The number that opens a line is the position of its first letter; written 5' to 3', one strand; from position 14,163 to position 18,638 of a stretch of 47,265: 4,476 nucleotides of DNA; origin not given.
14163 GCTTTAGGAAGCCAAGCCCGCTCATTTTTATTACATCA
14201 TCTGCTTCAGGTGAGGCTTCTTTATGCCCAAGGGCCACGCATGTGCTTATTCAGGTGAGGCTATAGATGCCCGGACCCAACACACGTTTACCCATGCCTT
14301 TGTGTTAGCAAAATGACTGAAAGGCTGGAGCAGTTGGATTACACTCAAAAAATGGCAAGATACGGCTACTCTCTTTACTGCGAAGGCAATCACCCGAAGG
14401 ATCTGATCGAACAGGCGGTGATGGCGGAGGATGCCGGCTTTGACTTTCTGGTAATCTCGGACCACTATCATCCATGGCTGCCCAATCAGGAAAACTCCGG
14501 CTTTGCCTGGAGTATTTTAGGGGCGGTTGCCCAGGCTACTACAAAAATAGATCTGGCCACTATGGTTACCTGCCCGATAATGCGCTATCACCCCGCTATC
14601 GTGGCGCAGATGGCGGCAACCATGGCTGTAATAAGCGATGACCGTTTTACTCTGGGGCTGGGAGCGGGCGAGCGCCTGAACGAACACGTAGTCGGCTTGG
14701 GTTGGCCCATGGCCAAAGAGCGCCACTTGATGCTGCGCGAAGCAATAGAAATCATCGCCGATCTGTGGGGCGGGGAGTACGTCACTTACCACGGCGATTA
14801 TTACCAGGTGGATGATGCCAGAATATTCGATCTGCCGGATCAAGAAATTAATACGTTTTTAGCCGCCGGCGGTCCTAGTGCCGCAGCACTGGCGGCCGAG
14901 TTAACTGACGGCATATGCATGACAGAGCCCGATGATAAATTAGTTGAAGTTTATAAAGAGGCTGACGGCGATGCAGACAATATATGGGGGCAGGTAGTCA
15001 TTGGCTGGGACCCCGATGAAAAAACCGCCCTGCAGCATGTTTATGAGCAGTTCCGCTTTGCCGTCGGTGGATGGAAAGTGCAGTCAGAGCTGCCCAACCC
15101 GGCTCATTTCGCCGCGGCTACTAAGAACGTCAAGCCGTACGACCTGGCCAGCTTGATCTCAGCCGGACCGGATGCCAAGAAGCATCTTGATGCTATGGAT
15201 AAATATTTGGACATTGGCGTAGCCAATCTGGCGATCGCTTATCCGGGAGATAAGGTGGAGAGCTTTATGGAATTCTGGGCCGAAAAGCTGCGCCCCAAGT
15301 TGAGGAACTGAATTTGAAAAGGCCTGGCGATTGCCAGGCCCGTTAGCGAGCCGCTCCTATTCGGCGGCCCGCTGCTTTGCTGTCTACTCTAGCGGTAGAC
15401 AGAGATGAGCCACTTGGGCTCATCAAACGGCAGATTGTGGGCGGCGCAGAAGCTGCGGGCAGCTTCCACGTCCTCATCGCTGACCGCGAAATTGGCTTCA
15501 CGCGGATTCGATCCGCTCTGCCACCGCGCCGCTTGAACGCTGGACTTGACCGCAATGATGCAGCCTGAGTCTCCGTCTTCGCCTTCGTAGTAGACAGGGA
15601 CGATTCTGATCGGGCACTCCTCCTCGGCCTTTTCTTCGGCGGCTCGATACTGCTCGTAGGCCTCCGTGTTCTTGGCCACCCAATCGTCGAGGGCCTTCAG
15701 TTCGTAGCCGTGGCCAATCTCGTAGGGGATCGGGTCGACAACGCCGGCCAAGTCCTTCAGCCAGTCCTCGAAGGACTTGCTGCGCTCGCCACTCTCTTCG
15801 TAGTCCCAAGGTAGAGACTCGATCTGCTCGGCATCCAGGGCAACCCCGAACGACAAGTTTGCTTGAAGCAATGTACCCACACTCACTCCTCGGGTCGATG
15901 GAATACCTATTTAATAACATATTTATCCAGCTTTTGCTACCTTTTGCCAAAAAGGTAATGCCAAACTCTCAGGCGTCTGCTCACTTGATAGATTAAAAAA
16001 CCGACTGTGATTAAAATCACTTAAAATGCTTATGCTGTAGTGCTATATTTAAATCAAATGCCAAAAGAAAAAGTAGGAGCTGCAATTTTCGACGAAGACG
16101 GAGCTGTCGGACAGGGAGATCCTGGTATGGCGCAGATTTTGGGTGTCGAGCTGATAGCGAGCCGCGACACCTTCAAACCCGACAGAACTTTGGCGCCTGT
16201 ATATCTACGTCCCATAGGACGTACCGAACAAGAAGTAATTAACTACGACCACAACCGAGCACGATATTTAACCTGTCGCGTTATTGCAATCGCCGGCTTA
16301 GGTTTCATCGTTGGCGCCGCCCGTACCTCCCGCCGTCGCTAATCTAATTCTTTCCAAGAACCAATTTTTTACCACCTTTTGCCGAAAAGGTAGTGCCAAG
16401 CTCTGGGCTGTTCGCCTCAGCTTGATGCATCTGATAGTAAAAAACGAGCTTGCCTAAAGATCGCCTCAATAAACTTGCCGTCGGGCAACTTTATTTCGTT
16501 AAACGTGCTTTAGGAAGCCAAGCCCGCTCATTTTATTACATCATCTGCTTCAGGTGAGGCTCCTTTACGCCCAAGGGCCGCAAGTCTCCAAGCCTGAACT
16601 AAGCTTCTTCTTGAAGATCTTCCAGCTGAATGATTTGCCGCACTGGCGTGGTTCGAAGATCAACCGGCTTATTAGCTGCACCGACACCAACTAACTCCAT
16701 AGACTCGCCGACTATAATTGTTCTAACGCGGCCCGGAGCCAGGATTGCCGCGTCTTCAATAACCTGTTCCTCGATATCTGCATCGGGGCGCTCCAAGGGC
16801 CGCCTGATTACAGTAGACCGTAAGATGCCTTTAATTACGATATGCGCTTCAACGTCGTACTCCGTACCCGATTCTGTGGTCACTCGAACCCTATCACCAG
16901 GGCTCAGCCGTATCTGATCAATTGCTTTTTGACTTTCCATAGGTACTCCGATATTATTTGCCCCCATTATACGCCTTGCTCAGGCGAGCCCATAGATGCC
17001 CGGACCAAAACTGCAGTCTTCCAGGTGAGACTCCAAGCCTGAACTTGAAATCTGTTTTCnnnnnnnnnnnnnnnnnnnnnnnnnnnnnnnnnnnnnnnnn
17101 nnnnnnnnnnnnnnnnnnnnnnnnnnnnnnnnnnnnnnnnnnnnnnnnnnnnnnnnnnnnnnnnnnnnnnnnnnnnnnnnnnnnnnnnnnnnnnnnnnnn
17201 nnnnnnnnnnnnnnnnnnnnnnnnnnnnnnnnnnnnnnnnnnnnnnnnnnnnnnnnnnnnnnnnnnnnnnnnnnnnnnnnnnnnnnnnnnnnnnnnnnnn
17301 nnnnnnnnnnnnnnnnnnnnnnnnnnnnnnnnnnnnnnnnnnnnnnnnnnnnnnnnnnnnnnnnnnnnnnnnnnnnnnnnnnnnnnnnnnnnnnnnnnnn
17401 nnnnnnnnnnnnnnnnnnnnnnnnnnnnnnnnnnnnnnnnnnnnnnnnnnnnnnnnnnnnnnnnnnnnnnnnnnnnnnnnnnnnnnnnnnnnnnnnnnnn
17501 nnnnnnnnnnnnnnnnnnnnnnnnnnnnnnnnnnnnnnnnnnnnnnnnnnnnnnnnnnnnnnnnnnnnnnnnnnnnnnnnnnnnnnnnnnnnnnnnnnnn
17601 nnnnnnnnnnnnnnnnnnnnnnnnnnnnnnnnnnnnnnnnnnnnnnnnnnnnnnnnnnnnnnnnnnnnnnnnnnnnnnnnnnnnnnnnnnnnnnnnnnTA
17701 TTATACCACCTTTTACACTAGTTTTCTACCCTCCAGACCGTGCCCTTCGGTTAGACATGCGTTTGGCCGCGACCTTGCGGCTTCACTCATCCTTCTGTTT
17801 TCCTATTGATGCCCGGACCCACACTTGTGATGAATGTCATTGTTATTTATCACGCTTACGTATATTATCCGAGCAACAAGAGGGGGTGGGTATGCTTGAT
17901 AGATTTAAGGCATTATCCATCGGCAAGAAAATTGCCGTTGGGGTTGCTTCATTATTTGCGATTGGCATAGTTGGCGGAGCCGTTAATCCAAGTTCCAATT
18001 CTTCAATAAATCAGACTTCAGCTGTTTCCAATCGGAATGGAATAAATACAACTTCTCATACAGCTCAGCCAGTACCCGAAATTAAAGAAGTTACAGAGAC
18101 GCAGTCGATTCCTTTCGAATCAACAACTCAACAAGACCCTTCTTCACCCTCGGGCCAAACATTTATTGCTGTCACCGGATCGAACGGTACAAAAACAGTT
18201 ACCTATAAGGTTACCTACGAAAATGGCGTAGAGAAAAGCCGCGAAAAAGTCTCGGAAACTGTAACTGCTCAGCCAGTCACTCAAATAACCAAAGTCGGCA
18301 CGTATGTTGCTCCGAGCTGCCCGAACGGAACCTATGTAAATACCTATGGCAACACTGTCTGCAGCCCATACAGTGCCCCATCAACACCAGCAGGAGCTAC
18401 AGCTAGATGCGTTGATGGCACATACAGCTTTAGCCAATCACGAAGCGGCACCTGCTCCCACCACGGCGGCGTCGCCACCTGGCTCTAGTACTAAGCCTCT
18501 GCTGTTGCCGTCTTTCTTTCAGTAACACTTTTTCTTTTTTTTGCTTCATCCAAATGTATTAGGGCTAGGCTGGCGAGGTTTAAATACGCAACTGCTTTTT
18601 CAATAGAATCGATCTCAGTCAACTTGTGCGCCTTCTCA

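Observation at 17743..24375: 6.6-kb AT-rich defence-like island bracketed by 79-nt inverted repeats, with no mobility gene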

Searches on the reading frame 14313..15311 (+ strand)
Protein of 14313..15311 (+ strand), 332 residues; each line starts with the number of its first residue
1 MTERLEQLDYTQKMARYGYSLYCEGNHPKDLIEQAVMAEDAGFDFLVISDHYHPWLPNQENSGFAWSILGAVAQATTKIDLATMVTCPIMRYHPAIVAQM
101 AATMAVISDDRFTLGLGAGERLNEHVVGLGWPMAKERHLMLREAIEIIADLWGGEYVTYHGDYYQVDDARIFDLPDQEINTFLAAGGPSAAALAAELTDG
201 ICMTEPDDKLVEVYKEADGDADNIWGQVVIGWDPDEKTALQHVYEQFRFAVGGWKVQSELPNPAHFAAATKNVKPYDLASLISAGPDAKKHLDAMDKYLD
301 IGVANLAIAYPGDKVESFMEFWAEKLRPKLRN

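Call 18: search_protein_families(library=ncbifam, proteins=[window:14313-15311:+], max_evalue=0.00001)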
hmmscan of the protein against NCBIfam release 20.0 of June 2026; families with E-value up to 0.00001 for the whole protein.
window:14313-15311:+ (332 aa): 27 families (the best 25 are shown)
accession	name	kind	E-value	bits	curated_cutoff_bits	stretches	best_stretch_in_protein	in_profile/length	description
TIGR03557.1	F420_G6P_family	subfamily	8.6e-129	429.2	210.4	1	17-332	1-316/316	TIGR03557 family F420-dependent LLM class oxidoreductase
TIGR03885.1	flavin_revert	hypoth_equivalog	2.6e-72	243.7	398.7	1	19-330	3-315/315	TIGR03885 family FMN-dependent LLM class oxidoreductase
TIGR04465.1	ArgArg_F420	equivalog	3.5e-53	180.9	470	1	21-331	52-364/364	F420-dependent hydroxymycolic acid dehydrogenase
TIGR03554.1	F420_G6P_DH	equivalog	3e-51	174.4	420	1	16-331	3-331/331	glucose-6-phosphate dehydrogenase (coenzyme-F420)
TIGR03560.1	F420_Rv1855c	subfamily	1.2e-33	116.8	231.4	1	28-197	12-187/227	TIGR03560 family F420-dependent LLM class oxidoreductase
TIGR03619.1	F420_Rv2161c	subfamily_domain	2.9e-28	99.1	166.9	1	34-216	3-197/247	TIGR03619 family F420-dependent LLM class oxidoreductase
TIGR03555.1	F420_mer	equivalog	1.2e-25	90.6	348.7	1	28-215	11-187/325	5,10-methylenetetrahydromethanopterin reductase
NF002619.0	PRK02271.1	equivalog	3.6e-25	88.9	276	1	27-207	12-182/329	5,10-methylenetetrahydromethanopterin reductase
TIGR03621.1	F420_MSMEG_2516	subfamily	2e-24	86.2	213.15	1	21-211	7-183/295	TIGR03621 family F420-dependent LLM class oxidoreductase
TIGR03857.1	F420_MSMEG_2249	hypoth_equivalog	9.3e-23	81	218.4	1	20-203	5-176/329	TIGR03857 family LLM class F420-dependent oxidoreductase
TIGR04024.1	F420_NP1902A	hypoth_equivalog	5.9e-21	74.5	345.4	1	27-201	13-176/330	TIGR04024 family LLM class F420-dependent oxidoreductase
TIGR03564.1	F420_MSMEG_4879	subfamily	7.4e-19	68.4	234.25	1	32-203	2-162/265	TIGR03564 family F420-dependent LLM class oxidoreductase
TIGR04021.1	LLM_DMSO2_sfnG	equivalog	3e-18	66.3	382.95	1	33-195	32-194/350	dimethylsulfone monooxygenase SfnG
TIGR03856.1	F420_MSMEG_2906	subfamily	2.6e-16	59.9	243.7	1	30-148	16-136/249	LLM class F420-dependent oxidoreductase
TIGR03559.1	F420_Rv3520c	subfamily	3.8e-15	55.8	335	1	26-216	10-202/325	LLM class F420-dependent oxidoreductase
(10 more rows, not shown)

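Call 19: find_encoding_contigs(protein=window:14313-15311:+, flank=10000, max_places=10)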
Protein window:14313-15311:+ (332 aa): no gene with exactly this product is on record in the collection.

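Call 33: list_cluster_members(proteins=[window:14313-15311:+, window:13530-13958:-, window:17892-18488:+, window:18491-19309:-, window:19263-19553:-, window:20057-20680:-, window:20824-23559:+, window:23586-23885:-, window:23878-24105:-, window:26574-27785:-])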
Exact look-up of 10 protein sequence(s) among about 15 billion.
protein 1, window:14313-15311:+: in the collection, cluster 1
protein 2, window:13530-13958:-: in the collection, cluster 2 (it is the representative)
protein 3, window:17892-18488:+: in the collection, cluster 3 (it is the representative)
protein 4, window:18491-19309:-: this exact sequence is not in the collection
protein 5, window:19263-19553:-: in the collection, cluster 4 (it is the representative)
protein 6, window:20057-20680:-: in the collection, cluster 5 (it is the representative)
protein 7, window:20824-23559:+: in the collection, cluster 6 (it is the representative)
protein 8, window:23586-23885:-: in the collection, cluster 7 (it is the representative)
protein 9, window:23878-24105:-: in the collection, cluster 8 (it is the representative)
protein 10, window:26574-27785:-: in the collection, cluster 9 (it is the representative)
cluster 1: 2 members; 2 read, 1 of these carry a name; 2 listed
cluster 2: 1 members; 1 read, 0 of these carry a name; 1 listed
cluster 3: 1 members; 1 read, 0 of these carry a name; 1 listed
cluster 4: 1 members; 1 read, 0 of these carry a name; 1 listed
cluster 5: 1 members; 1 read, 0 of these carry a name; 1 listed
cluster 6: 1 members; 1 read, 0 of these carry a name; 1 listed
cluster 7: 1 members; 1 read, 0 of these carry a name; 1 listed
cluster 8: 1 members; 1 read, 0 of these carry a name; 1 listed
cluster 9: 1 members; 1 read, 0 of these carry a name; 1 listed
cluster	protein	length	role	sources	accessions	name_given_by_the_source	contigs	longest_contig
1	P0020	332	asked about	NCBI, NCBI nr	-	-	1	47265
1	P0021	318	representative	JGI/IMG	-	G6PDH family F420-dependent oxidoreductase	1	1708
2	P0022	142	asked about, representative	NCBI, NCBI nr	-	-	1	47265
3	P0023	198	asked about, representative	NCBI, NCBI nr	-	-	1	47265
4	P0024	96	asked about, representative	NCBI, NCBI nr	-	-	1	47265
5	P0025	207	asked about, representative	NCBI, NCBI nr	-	-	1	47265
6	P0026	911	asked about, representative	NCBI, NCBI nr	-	-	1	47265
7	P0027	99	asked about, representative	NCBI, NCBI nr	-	-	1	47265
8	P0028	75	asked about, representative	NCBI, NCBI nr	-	-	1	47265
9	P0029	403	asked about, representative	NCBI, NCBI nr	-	-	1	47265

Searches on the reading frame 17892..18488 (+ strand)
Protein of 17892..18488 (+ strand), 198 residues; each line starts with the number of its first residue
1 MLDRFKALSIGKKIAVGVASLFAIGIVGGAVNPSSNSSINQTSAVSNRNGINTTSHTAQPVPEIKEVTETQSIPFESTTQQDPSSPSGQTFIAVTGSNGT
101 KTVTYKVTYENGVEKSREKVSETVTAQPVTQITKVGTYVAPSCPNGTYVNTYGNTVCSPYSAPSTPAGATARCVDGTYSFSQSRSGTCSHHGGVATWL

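Call 14: search_protein_families(library=pfam, proteins=[window:17892-18488:+], max_evalue=0.01)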
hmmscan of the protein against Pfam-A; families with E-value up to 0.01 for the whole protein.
window:17892-18488:+ (198 aa): 2 families
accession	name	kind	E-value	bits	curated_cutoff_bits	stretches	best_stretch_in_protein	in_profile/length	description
PF12587.13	DUF3761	-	1.8e-22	80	29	1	144-197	28-81/82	Protein of unknown function (DUF3761)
PF07501.17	G5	-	2e-22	79.6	23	1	65-137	2-74/75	G5 domain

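Call 15: search_protein_families(library=padloc, proteins=[window:17892-18488:+], max_evalue=0.01)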
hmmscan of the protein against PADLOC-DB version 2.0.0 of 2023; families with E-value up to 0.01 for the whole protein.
window:17892-18488:+ (198 aa): 0 families
